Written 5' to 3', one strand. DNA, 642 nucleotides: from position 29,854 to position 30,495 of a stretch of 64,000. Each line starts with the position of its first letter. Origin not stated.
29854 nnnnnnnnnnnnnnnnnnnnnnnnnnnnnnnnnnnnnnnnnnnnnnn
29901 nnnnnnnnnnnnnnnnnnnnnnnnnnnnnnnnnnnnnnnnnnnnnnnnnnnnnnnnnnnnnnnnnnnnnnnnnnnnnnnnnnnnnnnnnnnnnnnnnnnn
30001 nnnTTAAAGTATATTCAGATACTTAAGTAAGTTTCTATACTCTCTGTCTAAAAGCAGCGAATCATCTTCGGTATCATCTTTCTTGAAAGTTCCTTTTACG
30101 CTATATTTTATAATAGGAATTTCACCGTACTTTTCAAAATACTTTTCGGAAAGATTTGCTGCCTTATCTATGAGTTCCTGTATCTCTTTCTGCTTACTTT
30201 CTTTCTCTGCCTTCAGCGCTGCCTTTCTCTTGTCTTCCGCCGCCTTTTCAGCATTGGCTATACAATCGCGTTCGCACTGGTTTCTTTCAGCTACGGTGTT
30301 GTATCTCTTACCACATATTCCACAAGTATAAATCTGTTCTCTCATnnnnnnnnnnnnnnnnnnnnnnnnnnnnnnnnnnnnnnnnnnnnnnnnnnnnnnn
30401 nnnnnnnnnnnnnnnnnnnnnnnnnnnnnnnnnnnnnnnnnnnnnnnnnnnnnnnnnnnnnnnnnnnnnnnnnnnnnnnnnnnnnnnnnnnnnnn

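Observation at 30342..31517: Phage-encoded OFA-family MFS transporter coupled to nrdD-nrdG: a possible formate supply for class III RNR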

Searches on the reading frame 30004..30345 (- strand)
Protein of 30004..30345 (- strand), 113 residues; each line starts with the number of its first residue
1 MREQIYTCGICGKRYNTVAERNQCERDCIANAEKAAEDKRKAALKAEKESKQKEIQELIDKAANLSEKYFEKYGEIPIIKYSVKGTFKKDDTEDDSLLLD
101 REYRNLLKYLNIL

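Call 4: search_protein_families(library=pfam, proteins=[window:30004-30345:-], max_evalue=0.01)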
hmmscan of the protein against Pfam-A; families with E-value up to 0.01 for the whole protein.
window:30004-30345:- (113 aa): 0 families

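Call 5: search_protein_families(library=ncbifam, proteins=[window:30004-30345:-], max_evalue=0.01)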
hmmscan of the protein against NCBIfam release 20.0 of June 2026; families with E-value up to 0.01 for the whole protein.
window:30004-30345:- (113 aa): 1 family
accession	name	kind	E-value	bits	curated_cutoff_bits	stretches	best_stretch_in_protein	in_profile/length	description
TIGR04038.1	tatD_link_rSAM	subfamily_domain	0.0072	16.1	129.7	1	21-78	15-71/192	TatD family nuclease-associated radical SAM protein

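Call 66: search_protein_families(library=pfam, proteins=[window:30004-30345:-], max_evalue=0.01)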
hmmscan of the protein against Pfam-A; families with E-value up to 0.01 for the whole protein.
window:30004-30345:- (113 aa): 0 families
